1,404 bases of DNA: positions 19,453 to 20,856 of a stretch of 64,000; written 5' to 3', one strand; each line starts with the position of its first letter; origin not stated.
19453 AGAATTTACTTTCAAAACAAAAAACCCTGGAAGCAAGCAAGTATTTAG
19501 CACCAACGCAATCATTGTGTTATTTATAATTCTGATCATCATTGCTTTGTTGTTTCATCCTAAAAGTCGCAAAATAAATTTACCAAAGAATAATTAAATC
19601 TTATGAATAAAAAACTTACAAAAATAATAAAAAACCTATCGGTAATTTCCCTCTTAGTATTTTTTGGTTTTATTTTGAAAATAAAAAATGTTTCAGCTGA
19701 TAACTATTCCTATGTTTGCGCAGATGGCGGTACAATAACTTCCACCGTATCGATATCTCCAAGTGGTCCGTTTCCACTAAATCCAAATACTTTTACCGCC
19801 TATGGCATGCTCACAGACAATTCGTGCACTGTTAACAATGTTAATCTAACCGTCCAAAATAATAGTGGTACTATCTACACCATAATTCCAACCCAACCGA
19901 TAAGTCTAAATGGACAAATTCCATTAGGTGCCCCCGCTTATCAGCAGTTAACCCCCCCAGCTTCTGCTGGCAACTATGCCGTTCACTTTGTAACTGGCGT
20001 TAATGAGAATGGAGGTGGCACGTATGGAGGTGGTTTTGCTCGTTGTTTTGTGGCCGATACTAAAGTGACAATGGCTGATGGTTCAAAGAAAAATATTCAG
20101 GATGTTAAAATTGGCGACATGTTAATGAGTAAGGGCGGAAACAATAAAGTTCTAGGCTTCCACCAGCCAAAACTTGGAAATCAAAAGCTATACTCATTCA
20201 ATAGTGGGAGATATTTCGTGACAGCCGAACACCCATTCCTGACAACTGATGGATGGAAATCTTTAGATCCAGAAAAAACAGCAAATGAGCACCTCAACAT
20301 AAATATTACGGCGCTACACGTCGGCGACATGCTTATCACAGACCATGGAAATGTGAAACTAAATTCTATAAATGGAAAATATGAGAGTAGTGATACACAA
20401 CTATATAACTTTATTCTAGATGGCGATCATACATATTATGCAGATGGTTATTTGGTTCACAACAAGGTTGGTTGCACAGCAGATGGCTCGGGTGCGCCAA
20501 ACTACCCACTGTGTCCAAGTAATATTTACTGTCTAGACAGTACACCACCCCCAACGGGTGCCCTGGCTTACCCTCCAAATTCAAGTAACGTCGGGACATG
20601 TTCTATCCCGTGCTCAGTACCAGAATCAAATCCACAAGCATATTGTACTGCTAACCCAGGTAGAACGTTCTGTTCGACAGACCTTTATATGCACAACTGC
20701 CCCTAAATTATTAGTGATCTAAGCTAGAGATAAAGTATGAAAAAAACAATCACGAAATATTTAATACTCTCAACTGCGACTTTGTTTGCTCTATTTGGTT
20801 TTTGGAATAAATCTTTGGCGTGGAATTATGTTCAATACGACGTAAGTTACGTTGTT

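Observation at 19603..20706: Secreted protein carrying a bacterial intein-like (Hint) domain ending in His-Asn without a downstream nucleophile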

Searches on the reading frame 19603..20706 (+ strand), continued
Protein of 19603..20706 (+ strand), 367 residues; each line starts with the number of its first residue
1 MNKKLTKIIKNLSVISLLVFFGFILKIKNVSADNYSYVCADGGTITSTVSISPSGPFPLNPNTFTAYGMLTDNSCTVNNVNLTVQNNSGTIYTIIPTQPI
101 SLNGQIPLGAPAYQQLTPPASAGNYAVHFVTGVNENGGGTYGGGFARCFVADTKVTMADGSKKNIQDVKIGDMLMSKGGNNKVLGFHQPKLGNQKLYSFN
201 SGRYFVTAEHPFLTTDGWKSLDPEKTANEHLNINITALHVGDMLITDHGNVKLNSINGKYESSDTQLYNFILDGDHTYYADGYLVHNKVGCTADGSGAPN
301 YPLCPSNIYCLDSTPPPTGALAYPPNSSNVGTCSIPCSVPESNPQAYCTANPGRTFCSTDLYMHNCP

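Call 87: search_protein_families(library=padloc, proteins=[window:19603-20703:+], max_evalue=0.01)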
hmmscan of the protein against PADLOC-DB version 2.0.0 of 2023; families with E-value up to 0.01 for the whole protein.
window:19603-20703:+ (367 aa): 1 family
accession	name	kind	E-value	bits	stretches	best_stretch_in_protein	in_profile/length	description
PDLC03709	HEase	-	0.0048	13.7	1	148-183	1-36/454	homing endonuclease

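Call 88: search_protein_families(library=pfam, proteins=[P0159, P0150, P0137, P0121], max_evalue=0.001)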
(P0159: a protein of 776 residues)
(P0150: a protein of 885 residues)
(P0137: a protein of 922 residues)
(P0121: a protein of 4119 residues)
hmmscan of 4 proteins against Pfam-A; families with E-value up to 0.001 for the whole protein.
P0159 (776 aa): 2 families
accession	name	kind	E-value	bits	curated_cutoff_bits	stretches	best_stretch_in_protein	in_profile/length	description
PF14623.11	Vint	-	3.9e-06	27.2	27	1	565-637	2-72/166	Hint-domain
PF08517.17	AXH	-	0.00012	23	33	0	623-663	73-113/116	Ataxin-1 and HBP1 module (AXH)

P0150 (885 aa): 3 families
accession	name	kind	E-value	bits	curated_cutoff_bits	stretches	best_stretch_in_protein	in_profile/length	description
PF14623.11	Vint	-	8.1e-05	22.9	27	1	677-757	2-78/166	Hint-domain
PF08517.17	AXH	-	8.6e-05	23.5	33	0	736-775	74-113/116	Ataxin-1 and HBP1 module (AXH)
PF05203.21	Hom_end_hint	-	0.00063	20.2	32.1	0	677-707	1-31/228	Hom_end-associated Hint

P0137 (922 aa): 3 families
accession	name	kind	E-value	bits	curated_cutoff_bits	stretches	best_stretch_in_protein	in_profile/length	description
PF14623.11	Vint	-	3.9e-06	27.2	27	1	703-775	1-71/166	Hint-domain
PF08517.17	AXH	-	9.4e-05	23.3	33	0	762-802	73-113/116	Ataxin-1 and HBP1 module (AXH)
PF05203.21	Hom_end_hint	-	0.00017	22.1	32.1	1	704-733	1-30/228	Hom_end-associated Hint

P0121 (4119 aa): 11 families
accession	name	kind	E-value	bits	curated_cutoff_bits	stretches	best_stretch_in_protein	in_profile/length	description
PF05203.21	Hom_end_hint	-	6.9e-42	144.4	32.1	5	2043-2098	1-53/228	Hom_end-associated Hint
PF13385.13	Laminin_G_3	-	3.3e-30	105.7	27.6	2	3948-4110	3-150/151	Concanavalin A-like lectin/glucanases superfamily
PF08517.17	AXH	-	6.1e-22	78.8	33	0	2691-2730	74-113/116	Ataxin-1 and HBP1 module (AXH)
PF00052.24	Laminin_B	-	1.1e-14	54.8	22.4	1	51-171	2-122/136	Laminin B (Domain IV)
PF13403.11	Hint_2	-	1.2e-12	48.8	28.4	0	2043-2081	2-39/147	Hint domain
PF07591.16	PT-HINT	-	2e-12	48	27.7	0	2279-2333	79-131/137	Pretoxin HINT domain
PF14623.11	Vint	-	2.1e-12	47.6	27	0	2042-2115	1-71/166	Hint-domain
PF01079.26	Hint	-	7.3e-12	45.8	29.7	0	2040-2074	10-44/213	Hint module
PF02210.31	Laminin_G_2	-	2.1e-08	35.1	22.9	1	3987-4062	2-79/126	Laminin G domain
PF00054.30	Laminin_G_1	-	7.5e-06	26.6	24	0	4008-4059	27-76/131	Laminin G domain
PF22433.2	MtxA_IG-like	-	0.00034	20.8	26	0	3859-3886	18-43/83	Magnetotaxis protein MtxA, Immunoglobulin-like domain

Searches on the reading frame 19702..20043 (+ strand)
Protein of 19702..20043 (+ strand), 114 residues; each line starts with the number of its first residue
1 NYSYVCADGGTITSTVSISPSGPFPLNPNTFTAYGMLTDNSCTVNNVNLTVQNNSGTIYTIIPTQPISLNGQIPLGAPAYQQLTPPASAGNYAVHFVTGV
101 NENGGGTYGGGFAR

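Call 69: search_solved_structures(query=window:19702-20043:+, max_evalue=1)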
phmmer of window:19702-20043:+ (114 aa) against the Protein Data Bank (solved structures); distinct sequences matched with E-value up to 1: 1.
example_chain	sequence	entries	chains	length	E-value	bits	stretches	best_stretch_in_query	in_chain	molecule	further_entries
8vbm_H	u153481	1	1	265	0.34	14.4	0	11-53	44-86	Bovine Fab ElsE7 heavy chain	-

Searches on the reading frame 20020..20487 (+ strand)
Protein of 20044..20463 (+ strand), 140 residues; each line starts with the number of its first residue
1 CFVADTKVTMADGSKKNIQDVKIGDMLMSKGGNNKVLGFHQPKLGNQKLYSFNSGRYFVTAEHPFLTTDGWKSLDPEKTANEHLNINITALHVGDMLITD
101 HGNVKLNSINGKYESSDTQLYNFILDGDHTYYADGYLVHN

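Call 17: find_related_loci(query=window:20044-20463:+, collection=genome_contigs, flank=6000)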
Query window:20044-20463:+ (140 aa) in genome_contigs; peptide patterns used: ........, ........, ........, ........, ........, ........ (x = any residue, [..] = any of these).
100 stretches matched a pattern; 33 encode a relative of the query (tblastn E <= 1e-3); 33 distinct loci.
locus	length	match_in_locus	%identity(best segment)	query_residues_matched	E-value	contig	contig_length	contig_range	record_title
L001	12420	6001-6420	74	1-140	9e-72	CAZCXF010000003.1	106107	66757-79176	MAG TPA_asm: uncultured Candidatus Saccharibacteria bacterium isolate SRP278252_co1_97 genome assembly, contig: NODE_184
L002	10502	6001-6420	67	1-140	2e-64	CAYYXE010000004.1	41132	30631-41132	MAG TPA_asm: uncultured Candidatus Saccharibacteria bacterium isolate SRP133034_co1_65 genome assembly, contig: NODE_778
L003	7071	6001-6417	68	1-140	4e-64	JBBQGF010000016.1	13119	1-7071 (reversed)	MAG: Candidatus Paceibacteria bacterium isolate Co_metawrap_974 Cmw_974_k141_2423045_length_13119_cov_18.9889, whole gen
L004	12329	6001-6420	68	1-140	6e-64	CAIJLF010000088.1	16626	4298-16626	uncultured bacterium isolate Kiruna_bin-11652 genome assembly, contig: bin-11652:088/157, whole genome shotgun sequence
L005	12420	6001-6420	66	1-140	3e-63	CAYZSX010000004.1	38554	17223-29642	MAG TPA_asm: uncultured Candidatus Saccharibacteria bacterium isolate SRP133034_co1_51 genome assembly, contig: NODE_927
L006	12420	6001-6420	66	1-140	6e-63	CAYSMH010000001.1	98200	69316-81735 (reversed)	MAG TPA_asm: uncultured Candidatus Saccharibacteria bacterium isolate SRP286056_co3_445 genome assembly, contig: NODE_61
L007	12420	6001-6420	69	1-140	1e-62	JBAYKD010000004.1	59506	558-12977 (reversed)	MAG: Candidatus Paceibacterota bacterium isolate SO_2016_GW1_71 scaffold01047_OW334_2016, whole genome shotgun sequence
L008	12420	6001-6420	66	1-140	5e-62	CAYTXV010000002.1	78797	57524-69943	MAG TPA_asm: uncultured Candidatus Saccharibacteria bacterium isolate SRP296810_co1_172 genome assembly, contig: NODE_26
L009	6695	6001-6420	66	1-140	2e-61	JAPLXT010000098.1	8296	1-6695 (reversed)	MAG: Candidatus Nomurabacteria bacterium isolate LacPavin_0920_WC57_MAG_35_7 LacPavin_0920_WC57_scaffold_726150, whole g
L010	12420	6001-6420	64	1-140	4e-61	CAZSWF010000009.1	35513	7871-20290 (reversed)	MAG TPA_asm: uncultured Candidatus Saccharibacteria bacterium isolate SRP286056_co3_87 genome assembly, contig: NODE_857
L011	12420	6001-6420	63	1-140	5e-61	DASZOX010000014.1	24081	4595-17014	MAG TPA_asm: Candidatus Paceibacterota bacterium isolate SMAG_U5956 k141_674453, whole genome shotgun sequence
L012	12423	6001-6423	65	1-140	9e-60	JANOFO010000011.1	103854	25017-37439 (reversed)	MAG: Candidatus Paceibacterota bacterium isolate SOY_64_metabat_47 SOY_64_k141_2502841, whole genome shotgun sequence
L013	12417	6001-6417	66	1-140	2e-58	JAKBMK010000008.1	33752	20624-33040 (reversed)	MAG: bacterium isolate FK3.bin58 NODE_2448_length_33752_cov_2.101591, whole genome shotgun sequence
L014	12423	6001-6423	63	1-140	3e-58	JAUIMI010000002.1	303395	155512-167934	MAG: bacterium isolate Co_bin.90 NODE_348_length_303395_cov_2.222496, whole genome shotgun sequence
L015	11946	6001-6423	63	1-140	1e-55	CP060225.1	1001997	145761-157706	MAG: Candidatus Peribacteria bacterium isolate HK-STAS-PATE-9 chromosome, complete genome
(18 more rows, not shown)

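Call 37: search_solved_structures(query=A2, max_evalue=0.01, show_alignments=5)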
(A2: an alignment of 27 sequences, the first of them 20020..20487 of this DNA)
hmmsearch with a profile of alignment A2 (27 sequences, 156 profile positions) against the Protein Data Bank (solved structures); distinct sequences matched with E-value up to 0.01: 31.
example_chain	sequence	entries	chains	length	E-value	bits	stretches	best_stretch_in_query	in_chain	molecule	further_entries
6tmm_AAA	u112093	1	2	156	4.4e-16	62.2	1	8-149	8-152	NAD(P)(+)--arginine ADP-ribosyltransferase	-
6tmm_BBB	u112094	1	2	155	4.5e-16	62.2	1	8-149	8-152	NAD(P)(+)--arginine ADP-ribosyltransferase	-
6y75_A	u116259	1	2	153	4.8e-16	62.1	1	9-149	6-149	NAD(P)(+)--arginine ADP-ribosyltransferase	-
6y75_B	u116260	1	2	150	6.3e-16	61.7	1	9-148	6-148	NAD(P)(+)--arginine ADP-ribosyltransferase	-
2lwy_A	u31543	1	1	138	2.8e-10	43.4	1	94-148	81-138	BACTERIAL INTEIN-LIKE DOMAIN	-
6qaz_A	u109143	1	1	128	9e-10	41.7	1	14-148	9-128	cyanophage-like gp41-1 intein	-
8w20_A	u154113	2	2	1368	8.2e-09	38.6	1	6-151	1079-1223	Intein C-terminal splicing domain-containing protein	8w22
6riz_A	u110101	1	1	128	4.2e-08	36.3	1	14-148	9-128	gp41-1 intein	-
1gpp_A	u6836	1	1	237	3.1e-07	33.5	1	3-49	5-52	ENDONUCLEASE PI-SCEI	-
9cop_A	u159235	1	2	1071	1.4e-06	31.4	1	6-49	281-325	V-type proton ATPase catalytic subunit A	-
1dfa_A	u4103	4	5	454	2.8e-06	30.4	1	9-49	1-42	PI-SCEI ENDONUCLEASE | ENDONUCLEASE PI-SCEI | PI-SCEI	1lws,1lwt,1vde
9hth_A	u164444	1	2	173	3.9e-06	29.9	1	39-149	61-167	DNA-directed DNA polymerase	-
1mi8_A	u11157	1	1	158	5.5e-06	29.4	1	65-148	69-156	DnaB intein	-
1jva_A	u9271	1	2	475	1.8e-05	27.7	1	8-49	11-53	VMA1-DERIVED HOMING ENDONUCLEASE X10SSS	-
6owu_A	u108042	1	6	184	2e-05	27.6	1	7-63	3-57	PRP8 protein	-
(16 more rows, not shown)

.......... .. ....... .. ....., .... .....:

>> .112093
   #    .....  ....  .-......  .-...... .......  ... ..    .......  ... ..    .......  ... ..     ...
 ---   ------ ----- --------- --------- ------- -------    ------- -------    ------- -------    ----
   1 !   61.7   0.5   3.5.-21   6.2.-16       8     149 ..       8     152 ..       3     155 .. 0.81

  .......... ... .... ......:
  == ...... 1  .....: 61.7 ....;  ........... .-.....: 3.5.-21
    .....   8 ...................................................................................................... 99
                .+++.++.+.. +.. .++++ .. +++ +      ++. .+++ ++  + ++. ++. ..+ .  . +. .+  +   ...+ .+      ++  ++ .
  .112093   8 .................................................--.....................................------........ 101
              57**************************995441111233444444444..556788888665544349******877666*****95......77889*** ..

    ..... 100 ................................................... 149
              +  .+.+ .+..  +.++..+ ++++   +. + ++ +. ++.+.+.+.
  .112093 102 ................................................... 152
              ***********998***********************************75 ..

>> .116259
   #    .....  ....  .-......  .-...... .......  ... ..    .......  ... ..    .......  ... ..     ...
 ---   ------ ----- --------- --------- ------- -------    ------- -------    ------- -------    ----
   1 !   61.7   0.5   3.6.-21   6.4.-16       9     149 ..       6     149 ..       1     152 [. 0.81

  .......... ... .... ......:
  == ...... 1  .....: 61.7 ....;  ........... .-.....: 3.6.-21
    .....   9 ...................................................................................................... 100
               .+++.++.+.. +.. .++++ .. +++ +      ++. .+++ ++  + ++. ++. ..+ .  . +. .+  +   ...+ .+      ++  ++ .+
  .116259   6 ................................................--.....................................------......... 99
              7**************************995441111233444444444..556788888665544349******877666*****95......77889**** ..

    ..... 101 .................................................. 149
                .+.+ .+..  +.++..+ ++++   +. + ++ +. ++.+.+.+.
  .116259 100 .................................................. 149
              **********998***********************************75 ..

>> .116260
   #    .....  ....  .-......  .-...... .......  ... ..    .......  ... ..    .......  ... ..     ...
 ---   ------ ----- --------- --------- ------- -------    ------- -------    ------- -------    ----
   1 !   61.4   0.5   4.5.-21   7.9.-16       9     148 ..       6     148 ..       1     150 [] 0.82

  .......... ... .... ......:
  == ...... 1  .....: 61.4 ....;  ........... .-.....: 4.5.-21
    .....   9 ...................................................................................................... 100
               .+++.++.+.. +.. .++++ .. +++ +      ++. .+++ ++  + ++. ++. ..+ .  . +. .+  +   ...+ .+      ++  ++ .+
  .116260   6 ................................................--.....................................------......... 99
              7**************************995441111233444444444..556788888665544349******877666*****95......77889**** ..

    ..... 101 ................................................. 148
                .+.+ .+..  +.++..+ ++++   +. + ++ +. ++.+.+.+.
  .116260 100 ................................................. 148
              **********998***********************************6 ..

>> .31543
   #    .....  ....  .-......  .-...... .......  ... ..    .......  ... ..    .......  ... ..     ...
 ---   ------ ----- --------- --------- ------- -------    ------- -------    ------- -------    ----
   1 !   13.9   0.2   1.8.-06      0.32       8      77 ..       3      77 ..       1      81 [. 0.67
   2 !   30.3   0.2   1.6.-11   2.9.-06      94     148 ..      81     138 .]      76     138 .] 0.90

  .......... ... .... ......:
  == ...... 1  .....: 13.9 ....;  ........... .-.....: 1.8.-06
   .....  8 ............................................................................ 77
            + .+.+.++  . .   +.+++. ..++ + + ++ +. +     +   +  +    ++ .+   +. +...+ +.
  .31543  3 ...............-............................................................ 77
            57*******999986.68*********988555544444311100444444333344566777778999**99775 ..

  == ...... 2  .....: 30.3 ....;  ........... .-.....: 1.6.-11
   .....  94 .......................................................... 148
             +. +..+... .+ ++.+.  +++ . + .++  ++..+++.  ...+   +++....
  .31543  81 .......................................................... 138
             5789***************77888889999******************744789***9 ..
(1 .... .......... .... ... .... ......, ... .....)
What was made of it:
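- In BIL2 the +1 residue is Met, so the nucleophilic Lys lies elsewhere (call 37).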

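Call 88: search_protein_families(library=pfam, proteins=[L001:6699-8333:+, L001:5224-6660:+], max_evalue=0.001)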
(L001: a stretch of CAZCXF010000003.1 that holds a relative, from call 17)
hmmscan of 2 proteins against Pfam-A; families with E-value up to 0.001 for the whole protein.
L001:6699-8333:+ (545 aa): 0 families

L001:5224-6660:+ (479 aa): 3 families
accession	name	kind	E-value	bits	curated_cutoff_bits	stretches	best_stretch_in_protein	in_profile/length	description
PF08517.17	AXH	-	1.2e-06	29.4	33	1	318-358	73-113/116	Ataxin-1 and HBP1 module (AXH)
PF14623.11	Vint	-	1.2e-06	28.9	27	1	260-340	2-78/166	Hint-domain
PF05203.21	Hom_end_hint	-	2.6e-06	28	32.1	1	260-309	1-48/228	Hom_end-associated Hint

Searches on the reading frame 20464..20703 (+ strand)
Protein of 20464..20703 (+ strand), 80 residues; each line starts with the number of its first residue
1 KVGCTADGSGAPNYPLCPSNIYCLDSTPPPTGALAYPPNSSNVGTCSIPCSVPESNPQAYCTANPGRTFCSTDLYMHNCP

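Call 42: find_homologous_proteins(query=A3, max_evalue=0.01)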
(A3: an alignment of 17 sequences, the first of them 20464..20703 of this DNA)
Query A3 (17 sequences): 108 candidates shared short words with the query, none scored E <= 0.01.
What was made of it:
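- Tried and rejected: Nothing reached E<=0.01 (call 42).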

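Call 54: predict_structure(alignment_id=A3)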
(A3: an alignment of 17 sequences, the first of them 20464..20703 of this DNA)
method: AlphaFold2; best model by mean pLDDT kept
length: 80 residues; sequences in the alignment: 17
mean_pLDDT: 77.6   pTM: 0.51
mean pLDDT of the five models: 77.6, 68.1, 67.3, 67.1, 65.9
residues with pLDDT >= 90: 0; 70-90: 66; 50-70: 14; < 50: 0
segments of 3 or more residues with pLDDT < 50: none
pLDDT, mean of each block of 10 residues (from residue 1): 78 77 70 67 81 86 83 78
secondary structure, 60 per line:
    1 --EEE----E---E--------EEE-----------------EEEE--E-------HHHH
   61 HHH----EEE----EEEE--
elements in order: E3-5 E23-25 E43-46 H57-63 E68-70 E75-78

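Call 58: fold_search(model_id=the predicted structure, library=pdb)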
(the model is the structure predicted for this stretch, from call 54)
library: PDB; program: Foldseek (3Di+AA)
matches with E <= 10: 14; with E <= 0.001: 0
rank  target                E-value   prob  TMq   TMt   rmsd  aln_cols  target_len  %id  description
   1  2x3t_B                3.8e+00  0.02  0.19  0.12  10.5        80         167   19  Glutaraldehyde-crosslinked wheat germ agglutinin isolectin 1 crystal soaked with a synthetic glycopeptide (released 2010-06-30)
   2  9e5c_6o               5.3e+00  0.02  0.14  0.06   9.5        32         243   22  Cryo-EM structure of 96 nm repeat of microtubule doublet from T. brucei flagellum (released 2025-03-12)
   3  3wv4_A                5.3e+00  0.02  0.22  0.07  10.1        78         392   18  Crystal structure of VinN (released 2014-10-01)
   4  5a49_F                7.0e+00  0.03  0.16  0.16   5.3        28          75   18  Crystal structure of the LOTUS domain (aa 139-222) of Drosophila Oskar in C222 (released 2015-07-22)
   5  5a49_B                7.0e+00  0.03  0.16  0.17   5.4        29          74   17  Crystal structure of the LOTUS domain (aa 139-222) of Drosophila Oskar in C222 (released 2015-07-22)
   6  5a48_A                7.4e+00  0.03  0.16  0.15   5.1        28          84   18  Crystal structure of the LOTUS domain (aa 139-240) of Drosophila Oskar in P65 (released 2015-07-22)
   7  5a48_B                7.4e+00  0.02  0.16  0.14   5.3        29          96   17  Crystal structure of the LOTUS domain (aa 139-240) of Drosophila Oskar in P65 (released 2015-07-22)
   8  5a49_J                7.9e+00  0.02  0.16  0.17   5.4        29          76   17  Crystal structure of the LOTUS domain (aa 139-222) of Drosophila Oskar in C222 (released 2015-07-22)
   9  5a49_C                8.5e+00  0.03  0.16  0.16   5.2        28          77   18  Crystal structure of the LOTUS domain (aa 139-222) of Drosophila Oskar in C222 (released 2015-07-22)
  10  5a49_D                8.5e+00  0.02  0.16  0.20   5.4        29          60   17  Crystal structure of the LOTUS domain (aa 139-222) of Drosophila Oskar in C222 (released 2015-07-22)
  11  5xbs_A                8.5e+00  0.01  0.17  0.08   6.1        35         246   17  Peroxiredoxin from Aeropyrum pernix (6m mutant) (released 2018-01-31)
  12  2k4u_MODEL_1_A        9.7e+00  0.04  0.21  0.40   4.9        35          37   17  Solution structure of the SCORPION TOXIN ADWX-1 (released 2008-12-09)
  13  1b7d                  9.7e+00  0.02  0.20  0.23   4.8        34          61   15  NEUROTOXIN (TS1) FROM BRAZILIAN SCORPION TITYUS SERRULATUS (released 1999-07-22)
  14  5cd7_B                9.7e+00  0.02  0.16  0.17   5.0        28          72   18  Crystal structure of the NTD L199M of Drosophila Oskar protein (released 2015-09-02)
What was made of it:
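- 20464..20703 (+): C-terminal 80-aa module with 8 Cys, framework K-x2-C-x12-C-x5-C-x22-C-x3-C-x10-C-x8-C-x8-C. The tail-only AF2 model has pLDDT 77.6 (call 54) and no significant PDB fold match (call 58)
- Tried and rejected: Fold search of the tail-only model against the PDB gave no match better than E 3.8 (call 58).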
